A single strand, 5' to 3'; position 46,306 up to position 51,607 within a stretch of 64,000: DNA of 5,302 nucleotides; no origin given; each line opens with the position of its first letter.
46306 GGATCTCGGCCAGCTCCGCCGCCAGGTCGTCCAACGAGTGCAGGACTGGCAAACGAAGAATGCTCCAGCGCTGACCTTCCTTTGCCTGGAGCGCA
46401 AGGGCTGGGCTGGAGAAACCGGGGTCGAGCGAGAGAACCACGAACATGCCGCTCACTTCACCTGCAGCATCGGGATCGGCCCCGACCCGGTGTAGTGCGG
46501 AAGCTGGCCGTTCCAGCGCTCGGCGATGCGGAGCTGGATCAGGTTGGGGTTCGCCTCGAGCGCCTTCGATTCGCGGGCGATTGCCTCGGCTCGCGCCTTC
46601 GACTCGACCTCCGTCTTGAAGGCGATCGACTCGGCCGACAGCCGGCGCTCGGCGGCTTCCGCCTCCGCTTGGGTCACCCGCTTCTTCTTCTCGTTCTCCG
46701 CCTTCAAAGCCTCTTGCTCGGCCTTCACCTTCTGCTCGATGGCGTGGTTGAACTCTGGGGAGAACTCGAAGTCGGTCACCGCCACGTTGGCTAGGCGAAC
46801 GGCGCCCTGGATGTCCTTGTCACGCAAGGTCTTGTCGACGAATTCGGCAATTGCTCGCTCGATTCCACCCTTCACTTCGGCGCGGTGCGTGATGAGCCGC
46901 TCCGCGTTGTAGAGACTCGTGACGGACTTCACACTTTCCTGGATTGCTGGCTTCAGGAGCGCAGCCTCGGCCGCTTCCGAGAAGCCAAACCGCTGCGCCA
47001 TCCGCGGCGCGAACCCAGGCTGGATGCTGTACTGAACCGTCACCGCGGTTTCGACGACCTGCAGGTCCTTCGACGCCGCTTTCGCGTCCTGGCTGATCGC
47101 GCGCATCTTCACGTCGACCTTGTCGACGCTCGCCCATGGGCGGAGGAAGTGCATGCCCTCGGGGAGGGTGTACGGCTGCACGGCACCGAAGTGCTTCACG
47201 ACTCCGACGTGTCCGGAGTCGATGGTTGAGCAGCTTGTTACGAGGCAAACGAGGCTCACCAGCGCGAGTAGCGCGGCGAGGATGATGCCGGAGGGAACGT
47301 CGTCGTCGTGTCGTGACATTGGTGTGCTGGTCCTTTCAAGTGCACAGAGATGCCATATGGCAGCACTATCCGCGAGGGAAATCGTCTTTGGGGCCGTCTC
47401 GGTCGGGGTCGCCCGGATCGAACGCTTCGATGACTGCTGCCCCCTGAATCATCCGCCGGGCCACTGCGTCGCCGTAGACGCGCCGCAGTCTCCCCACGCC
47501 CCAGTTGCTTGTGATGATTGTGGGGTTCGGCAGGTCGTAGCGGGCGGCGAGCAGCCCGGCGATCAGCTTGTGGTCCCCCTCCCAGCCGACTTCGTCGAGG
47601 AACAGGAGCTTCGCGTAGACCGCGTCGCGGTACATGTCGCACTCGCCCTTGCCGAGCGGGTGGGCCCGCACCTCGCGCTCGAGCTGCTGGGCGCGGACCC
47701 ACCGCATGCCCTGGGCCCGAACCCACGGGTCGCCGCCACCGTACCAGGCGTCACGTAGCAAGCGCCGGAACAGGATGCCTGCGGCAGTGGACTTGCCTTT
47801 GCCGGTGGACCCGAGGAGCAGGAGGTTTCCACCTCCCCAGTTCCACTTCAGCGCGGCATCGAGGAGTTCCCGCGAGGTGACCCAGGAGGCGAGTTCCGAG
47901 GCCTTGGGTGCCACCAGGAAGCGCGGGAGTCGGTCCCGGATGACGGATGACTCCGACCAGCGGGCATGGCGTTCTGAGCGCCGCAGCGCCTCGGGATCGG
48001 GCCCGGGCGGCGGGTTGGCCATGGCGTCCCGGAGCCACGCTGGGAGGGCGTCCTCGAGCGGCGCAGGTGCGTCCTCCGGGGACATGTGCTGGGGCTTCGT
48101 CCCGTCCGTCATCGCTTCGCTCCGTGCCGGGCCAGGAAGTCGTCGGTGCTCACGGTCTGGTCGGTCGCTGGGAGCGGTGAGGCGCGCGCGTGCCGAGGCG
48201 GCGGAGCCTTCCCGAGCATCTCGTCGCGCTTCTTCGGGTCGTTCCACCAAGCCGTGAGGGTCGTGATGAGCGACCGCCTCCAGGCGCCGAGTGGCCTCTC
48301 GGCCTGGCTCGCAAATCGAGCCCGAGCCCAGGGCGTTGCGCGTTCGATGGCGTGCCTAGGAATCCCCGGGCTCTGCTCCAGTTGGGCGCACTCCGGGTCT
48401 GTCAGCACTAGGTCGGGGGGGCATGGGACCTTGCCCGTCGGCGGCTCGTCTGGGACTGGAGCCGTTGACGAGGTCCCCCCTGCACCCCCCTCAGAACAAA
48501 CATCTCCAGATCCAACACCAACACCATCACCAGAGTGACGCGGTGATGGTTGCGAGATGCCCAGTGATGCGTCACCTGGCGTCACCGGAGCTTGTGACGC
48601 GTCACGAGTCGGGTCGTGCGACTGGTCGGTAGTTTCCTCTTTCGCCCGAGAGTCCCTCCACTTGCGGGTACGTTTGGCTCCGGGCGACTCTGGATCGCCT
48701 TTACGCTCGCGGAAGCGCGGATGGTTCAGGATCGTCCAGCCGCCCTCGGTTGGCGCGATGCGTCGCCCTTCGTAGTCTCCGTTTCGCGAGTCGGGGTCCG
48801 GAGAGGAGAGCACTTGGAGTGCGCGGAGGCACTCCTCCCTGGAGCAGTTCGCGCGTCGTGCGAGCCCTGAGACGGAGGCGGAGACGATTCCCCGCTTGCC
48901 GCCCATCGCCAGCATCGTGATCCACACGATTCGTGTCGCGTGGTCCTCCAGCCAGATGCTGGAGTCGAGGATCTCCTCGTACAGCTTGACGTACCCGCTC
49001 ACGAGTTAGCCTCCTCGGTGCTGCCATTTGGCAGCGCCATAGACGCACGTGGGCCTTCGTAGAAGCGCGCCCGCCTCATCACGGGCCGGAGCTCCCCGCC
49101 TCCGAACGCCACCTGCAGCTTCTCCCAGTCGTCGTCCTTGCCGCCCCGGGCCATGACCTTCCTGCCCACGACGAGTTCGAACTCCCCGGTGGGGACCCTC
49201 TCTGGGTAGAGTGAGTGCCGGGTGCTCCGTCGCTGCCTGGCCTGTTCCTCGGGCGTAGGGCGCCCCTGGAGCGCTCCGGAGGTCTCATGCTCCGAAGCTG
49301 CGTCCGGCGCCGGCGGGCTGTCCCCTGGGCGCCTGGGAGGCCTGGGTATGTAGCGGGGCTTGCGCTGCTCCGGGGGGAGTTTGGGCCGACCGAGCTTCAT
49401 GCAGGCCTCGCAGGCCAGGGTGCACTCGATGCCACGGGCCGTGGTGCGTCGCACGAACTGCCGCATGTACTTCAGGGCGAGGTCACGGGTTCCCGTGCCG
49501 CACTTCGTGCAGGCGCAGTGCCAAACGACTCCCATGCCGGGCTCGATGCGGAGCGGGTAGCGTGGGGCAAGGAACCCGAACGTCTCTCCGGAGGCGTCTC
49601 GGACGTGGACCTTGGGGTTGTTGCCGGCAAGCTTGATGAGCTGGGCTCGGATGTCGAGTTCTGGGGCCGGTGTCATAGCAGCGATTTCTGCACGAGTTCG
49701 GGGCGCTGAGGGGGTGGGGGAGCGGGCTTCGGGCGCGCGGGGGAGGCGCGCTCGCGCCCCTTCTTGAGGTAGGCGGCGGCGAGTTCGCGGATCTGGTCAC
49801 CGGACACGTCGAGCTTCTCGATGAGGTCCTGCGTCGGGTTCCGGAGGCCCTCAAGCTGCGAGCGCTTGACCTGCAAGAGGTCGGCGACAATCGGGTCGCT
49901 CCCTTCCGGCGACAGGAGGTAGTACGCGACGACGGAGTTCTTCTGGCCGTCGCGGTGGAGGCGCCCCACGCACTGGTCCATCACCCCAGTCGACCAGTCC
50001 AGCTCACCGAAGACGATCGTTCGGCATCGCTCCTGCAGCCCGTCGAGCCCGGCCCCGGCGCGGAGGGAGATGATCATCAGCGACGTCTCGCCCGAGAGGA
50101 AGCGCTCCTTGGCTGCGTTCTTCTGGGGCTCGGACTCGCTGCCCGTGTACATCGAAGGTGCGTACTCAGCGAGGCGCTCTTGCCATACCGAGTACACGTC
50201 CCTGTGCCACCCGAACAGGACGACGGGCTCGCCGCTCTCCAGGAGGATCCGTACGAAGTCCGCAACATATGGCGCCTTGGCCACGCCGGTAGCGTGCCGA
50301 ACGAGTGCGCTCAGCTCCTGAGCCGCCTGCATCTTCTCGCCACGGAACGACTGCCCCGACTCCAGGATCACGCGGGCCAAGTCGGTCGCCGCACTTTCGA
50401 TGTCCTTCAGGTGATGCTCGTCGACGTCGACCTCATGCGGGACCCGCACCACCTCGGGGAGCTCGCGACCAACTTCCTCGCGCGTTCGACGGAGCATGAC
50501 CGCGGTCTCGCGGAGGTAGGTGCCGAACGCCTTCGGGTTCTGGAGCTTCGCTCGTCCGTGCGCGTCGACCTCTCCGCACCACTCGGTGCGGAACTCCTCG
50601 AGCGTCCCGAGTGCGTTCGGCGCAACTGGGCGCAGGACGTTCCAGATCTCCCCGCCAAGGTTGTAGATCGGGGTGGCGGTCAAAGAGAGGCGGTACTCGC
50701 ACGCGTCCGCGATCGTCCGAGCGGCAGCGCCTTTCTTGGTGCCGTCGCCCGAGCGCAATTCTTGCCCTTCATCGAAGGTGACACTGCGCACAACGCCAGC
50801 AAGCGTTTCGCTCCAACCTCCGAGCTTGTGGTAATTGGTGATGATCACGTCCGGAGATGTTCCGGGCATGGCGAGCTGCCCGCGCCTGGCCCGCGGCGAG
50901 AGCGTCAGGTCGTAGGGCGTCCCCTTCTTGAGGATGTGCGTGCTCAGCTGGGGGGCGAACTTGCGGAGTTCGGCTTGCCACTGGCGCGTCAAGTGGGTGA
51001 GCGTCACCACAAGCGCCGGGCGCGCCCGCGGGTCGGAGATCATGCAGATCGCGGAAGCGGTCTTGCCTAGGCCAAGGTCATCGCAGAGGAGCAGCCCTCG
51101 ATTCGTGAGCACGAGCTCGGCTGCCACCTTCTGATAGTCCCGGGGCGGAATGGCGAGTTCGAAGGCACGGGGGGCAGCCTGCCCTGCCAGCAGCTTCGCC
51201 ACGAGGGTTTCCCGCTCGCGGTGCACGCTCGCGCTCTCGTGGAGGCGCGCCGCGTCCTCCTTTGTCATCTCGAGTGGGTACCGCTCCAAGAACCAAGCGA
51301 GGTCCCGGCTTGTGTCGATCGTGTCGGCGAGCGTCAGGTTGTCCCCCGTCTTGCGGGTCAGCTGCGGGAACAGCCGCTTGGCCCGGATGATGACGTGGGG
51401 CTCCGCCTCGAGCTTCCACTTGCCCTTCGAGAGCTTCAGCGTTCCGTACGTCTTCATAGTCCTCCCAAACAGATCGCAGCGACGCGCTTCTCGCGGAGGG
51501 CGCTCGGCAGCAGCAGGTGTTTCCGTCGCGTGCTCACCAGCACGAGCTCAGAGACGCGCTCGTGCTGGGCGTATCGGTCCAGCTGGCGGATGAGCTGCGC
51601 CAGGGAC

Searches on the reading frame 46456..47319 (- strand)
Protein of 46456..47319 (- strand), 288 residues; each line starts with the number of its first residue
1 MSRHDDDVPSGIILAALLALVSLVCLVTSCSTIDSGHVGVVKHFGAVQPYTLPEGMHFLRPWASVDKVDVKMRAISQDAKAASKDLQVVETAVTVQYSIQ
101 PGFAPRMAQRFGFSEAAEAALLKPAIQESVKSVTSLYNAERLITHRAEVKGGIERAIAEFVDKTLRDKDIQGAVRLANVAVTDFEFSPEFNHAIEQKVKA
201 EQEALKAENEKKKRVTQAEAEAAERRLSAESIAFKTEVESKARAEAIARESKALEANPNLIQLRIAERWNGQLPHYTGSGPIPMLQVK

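Call 54: search_protein_families(library=pfam, proteins=[window:46456-47319:-], max_evalue=0.001)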
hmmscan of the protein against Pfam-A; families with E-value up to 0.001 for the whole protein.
window:46456-47319:- (288 aa): 1 family
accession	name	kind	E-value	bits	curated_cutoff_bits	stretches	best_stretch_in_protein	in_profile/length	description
PF01145.31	Band_7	-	8.1e-27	94.8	23.6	1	32-222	2-176/176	SPFH domain / Band 7 family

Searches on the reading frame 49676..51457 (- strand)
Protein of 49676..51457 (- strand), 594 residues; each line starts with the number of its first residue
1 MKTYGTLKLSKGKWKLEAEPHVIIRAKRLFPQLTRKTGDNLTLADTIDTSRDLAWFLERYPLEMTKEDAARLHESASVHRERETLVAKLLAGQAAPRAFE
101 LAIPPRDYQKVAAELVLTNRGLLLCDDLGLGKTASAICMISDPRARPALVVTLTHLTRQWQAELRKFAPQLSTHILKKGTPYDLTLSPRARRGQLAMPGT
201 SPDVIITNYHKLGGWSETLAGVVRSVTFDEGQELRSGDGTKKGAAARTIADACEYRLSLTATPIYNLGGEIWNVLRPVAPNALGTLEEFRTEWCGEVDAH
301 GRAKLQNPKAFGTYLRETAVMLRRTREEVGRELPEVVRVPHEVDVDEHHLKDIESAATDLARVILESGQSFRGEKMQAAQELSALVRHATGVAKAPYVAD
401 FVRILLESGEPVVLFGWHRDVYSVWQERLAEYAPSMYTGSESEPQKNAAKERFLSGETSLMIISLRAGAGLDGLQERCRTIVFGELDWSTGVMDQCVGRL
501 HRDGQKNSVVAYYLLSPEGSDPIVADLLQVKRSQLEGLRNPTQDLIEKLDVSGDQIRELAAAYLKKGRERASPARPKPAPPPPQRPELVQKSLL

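Call 54: search_protein_families(library=pfam, proteins=[window:49676-51457:-], max_evalue=0.001)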
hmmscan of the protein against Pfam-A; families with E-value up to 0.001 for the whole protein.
window:49676-51457:- (594 aa): 4 families
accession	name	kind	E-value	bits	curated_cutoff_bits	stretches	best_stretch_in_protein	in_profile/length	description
PF00176.29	SNF2-rel_dom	-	3e-23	82.8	24.9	1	73-351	15-247/290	SNF2-related domain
PF04851.21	ResIII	-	1.2e-07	32.3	22.5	1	103-263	2-162/164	Type III restriction enzyme, res subunit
PF00270.35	DEAD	-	9e-06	26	26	1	107-264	2-161/167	DEAD/DEAH box helicase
PF00271.37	Helicase_C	-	0.00017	22.3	23.5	1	404-504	9-110/110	Helicase conserved C-terminal domain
